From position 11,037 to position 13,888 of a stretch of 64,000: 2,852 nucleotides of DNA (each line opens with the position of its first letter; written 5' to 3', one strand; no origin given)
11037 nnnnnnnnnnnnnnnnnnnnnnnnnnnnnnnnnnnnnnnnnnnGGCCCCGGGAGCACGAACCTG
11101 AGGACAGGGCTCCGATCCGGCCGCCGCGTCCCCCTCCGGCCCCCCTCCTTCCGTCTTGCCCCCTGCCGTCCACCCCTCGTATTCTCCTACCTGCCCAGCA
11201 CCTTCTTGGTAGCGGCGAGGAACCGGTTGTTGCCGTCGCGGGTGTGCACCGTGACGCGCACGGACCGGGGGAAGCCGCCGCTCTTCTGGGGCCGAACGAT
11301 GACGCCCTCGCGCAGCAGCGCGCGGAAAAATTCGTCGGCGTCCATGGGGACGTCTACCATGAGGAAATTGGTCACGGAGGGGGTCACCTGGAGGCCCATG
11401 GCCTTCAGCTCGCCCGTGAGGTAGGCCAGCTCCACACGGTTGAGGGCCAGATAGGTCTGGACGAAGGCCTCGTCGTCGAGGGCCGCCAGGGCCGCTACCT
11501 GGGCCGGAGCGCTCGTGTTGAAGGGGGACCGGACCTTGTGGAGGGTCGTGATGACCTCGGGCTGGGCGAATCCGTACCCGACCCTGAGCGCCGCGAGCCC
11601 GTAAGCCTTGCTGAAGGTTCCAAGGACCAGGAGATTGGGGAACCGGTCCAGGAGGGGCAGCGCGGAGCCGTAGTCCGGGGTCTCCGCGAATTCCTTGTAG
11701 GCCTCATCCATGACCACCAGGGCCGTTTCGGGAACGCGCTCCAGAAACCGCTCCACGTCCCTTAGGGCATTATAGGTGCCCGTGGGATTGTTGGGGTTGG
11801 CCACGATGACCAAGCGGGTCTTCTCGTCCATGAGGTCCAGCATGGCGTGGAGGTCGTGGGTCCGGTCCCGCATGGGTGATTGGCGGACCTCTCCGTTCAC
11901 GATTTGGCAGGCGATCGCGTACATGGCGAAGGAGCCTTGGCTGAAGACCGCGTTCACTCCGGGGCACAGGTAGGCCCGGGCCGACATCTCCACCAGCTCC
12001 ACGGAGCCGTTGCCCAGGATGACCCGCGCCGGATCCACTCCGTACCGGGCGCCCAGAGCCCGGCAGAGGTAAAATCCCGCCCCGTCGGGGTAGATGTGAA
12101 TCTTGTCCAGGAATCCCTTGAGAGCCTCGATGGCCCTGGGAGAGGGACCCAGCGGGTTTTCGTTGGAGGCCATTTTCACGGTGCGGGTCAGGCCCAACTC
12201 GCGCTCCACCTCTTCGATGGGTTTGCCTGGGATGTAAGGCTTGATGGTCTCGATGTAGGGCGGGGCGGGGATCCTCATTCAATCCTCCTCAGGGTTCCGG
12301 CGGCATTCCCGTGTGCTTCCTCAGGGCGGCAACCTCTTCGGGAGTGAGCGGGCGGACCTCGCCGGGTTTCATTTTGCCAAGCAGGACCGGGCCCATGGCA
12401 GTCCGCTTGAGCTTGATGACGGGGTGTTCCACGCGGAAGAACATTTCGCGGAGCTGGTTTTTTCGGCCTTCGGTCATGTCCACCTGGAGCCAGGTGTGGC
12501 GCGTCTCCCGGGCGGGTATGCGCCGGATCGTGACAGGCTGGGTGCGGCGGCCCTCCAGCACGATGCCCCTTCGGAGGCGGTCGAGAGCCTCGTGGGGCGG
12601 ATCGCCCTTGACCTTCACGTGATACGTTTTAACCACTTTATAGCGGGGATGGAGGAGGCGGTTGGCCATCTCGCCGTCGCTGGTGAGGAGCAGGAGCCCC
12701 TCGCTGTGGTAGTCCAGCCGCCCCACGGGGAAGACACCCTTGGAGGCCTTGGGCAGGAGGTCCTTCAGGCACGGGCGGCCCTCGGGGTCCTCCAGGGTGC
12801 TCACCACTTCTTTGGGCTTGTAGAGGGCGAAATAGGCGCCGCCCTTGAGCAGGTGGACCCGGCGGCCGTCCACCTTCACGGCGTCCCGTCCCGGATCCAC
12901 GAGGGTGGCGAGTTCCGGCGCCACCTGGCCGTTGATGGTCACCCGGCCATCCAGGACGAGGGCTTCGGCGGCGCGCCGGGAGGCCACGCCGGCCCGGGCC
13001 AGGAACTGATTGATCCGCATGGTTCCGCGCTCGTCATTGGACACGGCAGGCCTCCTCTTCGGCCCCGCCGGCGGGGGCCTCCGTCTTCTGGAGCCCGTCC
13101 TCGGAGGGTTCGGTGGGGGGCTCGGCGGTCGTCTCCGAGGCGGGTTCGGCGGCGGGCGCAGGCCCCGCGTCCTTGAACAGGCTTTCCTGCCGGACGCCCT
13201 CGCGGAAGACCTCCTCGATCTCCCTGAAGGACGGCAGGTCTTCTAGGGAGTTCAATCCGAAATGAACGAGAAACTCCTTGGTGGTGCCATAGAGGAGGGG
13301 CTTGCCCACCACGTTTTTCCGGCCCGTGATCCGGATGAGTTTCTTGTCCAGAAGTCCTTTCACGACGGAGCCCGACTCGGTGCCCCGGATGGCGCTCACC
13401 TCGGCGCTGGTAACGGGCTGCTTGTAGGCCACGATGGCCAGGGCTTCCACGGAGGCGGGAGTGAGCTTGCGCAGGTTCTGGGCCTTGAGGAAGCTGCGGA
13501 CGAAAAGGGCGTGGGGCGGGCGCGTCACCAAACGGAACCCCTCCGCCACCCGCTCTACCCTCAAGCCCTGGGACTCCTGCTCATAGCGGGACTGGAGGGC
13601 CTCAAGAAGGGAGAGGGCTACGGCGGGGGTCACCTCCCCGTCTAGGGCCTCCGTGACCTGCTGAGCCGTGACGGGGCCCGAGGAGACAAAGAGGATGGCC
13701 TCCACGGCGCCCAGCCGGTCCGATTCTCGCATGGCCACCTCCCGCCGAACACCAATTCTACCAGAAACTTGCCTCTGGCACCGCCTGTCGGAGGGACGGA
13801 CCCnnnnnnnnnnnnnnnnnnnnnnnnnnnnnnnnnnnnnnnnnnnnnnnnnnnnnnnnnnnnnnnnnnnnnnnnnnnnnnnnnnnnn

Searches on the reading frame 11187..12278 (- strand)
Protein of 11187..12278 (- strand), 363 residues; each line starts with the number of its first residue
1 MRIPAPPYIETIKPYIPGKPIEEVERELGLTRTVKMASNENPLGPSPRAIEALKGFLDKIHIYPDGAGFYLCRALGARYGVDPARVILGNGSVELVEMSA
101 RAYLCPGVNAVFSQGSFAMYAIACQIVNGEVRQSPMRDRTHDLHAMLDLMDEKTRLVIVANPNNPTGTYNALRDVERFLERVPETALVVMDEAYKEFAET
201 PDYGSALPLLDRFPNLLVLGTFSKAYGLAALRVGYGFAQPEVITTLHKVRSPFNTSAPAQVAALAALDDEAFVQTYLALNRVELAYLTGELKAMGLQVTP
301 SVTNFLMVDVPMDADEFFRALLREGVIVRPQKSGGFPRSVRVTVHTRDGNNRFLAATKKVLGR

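Call 27: search_protein_families(library=pfam, proteins=[window:11187-12278:-], max_evalue=0.00001)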
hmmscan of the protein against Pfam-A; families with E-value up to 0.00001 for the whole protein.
window:11187-12278:- (363 aa): 1 family
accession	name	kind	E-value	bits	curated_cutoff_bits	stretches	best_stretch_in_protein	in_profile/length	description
PF00155.27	Aminotran_1_2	-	1.6e-60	205.7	19.7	1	34-355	4-359/361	Aminotransferase class I and II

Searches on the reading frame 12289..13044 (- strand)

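Call 28: search_protein_families(library=pfam, proteins=[window:12289-13044:-], max_evalue=0.00001)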
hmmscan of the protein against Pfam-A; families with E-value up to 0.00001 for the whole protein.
window:12289-13044:- (251 aa): 2 families
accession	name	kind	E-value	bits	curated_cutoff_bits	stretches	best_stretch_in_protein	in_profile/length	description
PF00849.27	PseudoU_synth_2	-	2.3e-22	80.3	26.8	1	71-202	2-150/152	RNA pseudouridylate synthase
PF01479.30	S4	-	1.6e-10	41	22.8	1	9-52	1-45/48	S4 domain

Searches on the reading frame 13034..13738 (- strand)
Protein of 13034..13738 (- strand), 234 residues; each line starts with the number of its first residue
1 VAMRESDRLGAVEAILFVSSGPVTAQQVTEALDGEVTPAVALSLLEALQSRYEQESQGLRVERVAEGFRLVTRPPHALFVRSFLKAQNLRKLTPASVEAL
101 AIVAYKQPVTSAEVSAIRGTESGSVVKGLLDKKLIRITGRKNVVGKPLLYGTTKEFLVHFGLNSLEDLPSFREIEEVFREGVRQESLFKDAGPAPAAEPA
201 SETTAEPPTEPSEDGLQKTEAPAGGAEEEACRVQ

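Call 28: search_protein_families(library=pfam, proteins=[window:13034-13738:-], max_evalue=0.00001)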
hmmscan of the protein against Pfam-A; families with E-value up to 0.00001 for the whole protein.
window:13034-13738:- (234 aa): 1 family
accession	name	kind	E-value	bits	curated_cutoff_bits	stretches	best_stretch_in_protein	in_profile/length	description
PF04079.22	SMC_ScpB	-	1.6e-49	168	27.4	1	11-170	2-159/160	Segregation and condensation complex subunit ScpB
